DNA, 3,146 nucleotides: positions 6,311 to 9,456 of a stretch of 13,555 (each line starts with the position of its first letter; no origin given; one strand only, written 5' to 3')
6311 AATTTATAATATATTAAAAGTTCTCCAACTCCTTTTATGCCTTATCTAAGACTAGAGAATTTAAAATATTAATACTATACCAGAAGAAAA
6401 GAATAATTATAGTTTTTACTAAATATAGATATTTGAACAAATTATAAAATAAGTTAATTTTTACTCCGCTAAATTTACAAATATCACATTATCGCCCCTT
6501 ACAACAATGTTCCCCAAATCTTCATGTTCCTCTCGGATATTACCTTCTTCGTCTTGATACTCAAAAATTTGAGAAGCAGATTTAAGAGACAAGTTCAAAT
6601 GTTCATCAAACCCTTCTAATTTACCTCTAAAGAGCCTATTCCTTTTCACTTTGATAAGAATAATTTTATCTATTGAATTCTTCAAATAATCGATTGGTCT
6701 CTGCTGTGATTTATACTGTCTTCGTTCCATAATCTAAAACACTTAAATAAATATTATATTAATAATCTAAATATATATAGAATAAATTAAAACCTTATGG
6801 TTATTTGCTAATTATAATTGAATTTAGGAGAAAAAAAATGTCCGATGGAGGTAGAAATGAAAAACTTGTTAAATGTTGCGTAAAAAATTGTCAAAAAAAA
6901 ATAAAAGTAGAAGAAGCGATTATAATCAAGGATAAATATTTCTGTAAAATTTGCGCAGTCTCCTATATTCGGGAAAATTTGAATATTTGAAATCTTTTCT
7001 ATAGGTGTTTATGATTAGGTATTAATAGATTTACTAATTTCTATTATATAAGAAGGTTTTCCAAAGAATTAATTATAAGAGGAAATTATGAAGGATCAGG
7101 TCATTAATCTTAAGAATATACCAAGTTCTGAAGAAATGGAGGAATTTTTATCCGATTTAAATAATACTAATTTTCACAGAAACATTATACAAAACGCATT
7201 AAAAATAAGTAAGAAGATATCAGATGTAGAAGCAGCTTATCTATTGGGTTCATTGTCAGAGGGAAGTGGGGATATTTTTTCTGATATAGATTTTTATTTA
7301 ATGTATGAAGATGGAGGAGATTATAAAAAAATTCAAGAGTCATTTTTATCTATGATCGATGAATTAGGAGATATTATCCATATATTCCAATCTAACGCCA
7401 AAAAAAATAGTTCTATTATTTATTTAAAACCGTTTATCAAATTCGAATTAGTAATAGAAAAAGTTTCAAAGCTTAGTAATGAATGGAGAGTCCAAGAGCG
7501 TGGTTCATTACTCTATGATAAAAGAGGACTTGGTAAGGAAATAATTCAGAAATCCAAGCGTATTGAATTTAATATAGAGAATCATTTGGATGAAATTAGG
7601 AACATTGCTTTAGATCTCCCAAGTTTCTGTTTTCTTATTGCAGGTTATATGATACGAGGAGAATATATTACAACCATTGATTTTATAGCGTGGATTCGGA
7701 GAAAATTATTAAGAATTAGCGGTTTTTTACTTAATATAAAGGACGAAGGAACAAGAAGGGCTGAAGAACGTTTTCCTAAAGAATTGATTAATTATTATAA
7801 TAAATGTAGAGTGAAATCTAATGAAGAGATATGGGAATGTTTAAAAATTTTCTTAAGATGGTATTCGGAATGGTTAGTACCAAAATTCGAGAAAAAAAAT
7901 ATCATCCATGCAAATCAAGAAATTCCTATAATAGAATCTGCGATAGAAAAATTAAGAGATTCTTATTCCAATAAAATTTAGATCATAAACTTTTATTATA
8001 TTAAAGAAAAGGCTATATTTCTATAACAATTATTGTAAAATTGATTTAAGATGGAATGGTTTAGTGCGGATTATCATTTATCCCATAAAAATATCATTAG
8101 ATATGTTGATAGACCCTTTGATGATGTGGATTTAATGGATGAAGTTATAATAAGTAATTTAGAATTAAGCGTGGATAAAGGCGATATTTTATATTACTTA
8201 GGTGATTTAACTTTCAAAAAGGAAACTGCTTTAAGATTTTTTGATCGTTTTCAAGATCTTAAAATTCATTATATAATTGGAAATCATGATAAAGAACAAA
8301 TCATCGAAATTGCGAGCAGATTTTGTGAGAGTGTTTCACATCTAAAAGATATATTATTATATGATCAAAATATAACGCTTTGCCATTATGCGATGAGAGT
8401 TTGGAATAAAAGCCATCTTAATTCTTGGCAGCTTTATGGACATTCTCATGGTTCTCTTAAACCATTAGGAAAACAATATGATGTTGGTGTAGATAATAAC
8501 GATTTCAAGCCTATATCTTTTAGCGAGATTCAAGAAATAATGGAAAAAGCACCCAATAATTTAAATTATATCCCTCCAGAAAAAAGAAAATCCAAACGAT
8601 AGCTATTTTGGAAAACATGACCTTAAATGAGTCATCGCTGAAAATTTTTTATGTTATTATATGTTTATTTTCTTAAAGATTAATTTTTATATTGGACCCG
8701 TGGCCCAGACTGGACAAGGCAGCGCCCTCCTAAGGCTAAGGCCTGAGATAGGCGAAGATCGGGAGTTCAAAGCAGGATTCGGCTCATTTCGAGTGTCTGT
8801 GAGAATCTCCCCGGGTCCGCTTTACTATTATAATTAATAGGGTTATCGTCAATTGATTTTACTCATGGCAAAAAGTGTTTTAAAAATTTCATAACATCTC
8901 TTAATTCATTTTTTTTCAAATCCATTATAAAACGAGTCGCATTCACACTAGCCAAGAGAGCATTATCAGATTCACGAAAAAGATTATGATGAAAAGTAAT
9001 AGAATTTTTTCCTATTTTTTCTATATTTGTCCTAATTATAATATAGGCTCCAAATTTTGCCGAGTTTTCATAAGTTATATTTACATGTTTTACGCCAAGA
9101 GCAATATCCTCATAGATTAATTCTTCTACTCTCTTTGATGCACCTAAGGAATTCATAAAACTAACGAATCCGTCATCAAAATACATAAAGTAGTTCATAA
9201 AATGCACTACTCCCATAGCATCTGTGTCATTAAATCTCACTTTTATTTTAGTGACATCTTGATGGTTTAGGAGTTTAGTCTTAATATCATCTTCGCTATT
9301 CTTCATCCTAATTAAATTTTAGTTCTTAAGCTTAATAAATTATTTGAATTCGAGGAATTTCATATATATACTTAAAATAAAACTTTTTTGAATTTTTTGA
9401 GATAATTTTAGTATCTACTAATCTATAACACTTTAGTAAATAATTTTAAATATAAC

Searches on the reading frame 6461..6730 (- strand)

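Call 8: search_protein_families(library=pfam, proteins=[window:6461-6730:-], max_evalue=0.001)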
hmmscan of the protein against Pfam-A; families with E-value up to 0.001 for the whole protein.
window:6461-6730:- (89 aa): 1 family
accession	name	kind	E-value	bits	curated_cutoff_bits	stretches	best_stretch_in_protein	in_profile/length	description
PF01423.28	LSM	-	5.5e-17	61.7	23.4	1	15-86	2-65/66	LSM domain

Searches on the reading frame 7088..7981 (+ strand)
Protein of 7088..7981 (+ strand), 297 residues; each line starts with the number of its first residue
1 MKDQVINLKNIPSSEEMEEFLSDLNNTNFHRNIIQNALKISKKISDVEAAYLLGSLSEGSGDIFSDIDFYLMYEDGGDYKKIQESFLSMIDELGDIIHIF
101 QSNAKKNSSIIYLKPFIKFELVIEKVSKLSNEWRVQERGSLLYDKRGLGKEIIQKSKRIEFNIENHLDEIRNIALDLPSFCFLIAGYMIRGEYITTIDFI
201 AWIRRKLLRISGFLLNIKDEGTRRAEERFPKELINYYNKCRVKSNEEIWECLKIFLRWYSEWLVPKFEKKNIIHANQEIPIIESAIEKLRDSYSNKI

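Call 8: search_protein_families(library=pfam, proteins=[window:7088-7981:+], max_evalue=0.001)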
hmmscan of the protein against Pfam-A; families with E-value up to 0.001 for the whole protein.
window:7088-7981:+ (297 aa): 1 family
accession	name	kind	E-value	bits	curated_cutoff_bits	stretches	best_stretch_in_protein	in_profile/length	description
PF18765.7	Polbeta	-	1.4e-05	25.6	26.9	1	39-103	5-70/93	Polymerase beta, Nucleotidyltransferase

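Call 91: search_protein_families(library=pfam, proteins=[window:7088-7981:+], max_evalue=0.01)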
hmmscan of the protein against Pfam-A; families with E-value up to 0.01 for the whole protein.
window:7088-7981:+ (297 aa): 3 families
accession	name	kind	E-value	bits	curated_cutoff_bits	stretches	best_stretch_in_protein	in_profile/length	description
PF18765.7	Polbeta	-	1.4e-05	25.6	26.9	1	39-103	5-70/93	Polymerase beta, Nucleotidyltransferase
PF01909.29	NTP_transf_2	-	0.0045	17.8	21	0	37-95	4-63/93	Nucleotidyltransferase domain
PF20879.2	SidM_N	-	0.0085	15.8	27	0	28-97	39-108/285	SidM, N-terminal domain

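Call 96: search_protein_families(library=padloc, proteins=[window:7088-7981:+], max_evalue=0.001)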
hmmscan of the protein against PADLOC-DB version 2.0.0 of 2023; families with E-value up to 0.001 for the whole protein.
window:7088-7981:+ (297 aa): 0 families

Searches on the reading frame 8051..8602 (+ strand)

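Call 8: search_protein_families(library=pfam, proteins=[window:8051-8602:+], max_evalue=0.001)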
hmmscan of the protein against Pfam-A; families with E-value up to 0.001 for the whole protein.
window:8051-8602:+ (183 aa): 1 family
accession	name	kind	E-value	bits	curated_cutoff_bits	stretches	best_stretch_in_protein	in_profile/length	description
PF12850.12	Metallophos_2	-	0.00065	20.2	27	1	44-133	26-117/154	Calcineurin-like phosphoesterase superfamily domain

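Call 96: search_protein_families(library=padloc, proteins=[window:8051-8602:+], max_evalue=0.001)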
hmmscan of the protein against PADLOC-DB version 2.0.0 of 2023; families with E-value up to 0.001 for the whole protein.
window:8051-8602:+ (183 aa): 0 families

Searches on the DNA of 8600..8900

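Call 94: search_rna_families(source=window, start=8600, end=8900, threshold=evalue, max_evalue=1)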
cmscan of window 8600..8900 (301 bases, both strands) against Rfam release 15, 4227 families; matches with E-value up to 1: 2.
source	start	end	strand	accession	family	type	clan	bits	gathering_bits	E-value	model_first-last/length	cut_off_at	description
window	8694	8819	+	RF00005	tRNA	Gene; tRNA;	CL00001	30.2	29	0.00013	1-71/71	no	tRNA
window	8630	8721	+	RF00462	IRES_APC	Cis-reg; IRES;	-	18.5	50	0.31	1-53/53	no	APC internal ribosome entry site (IRES)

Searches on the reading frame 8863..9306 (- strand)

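Call 8: search_protein_families(library=pfam, proteins=[window:8863-9306:-], max_evalue=0.001)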
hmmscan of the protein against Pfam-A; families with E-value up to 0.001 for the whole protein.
window:8863-9306:- (147 aa): 2 families
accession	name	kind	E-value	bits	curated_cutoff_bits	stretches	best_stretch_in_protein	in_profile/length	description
PF13279.12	4HBT_2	-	7.2e-15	56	25.5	1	23-143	1-119/122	Thioesterase-like superfamily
PF03061.28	4HBT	-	3.1e-10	40.7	20.6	1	31-115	1-76/79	Thioesterase superfamily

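Call 96: search_protein_families(library=padloc, proteins=[window:8863-9306:-], max_evalue=0.001)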
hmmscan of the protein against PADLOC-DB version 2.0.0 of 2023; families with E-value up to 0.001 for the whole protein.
window:8863-9306:- (147 aa): 0 families
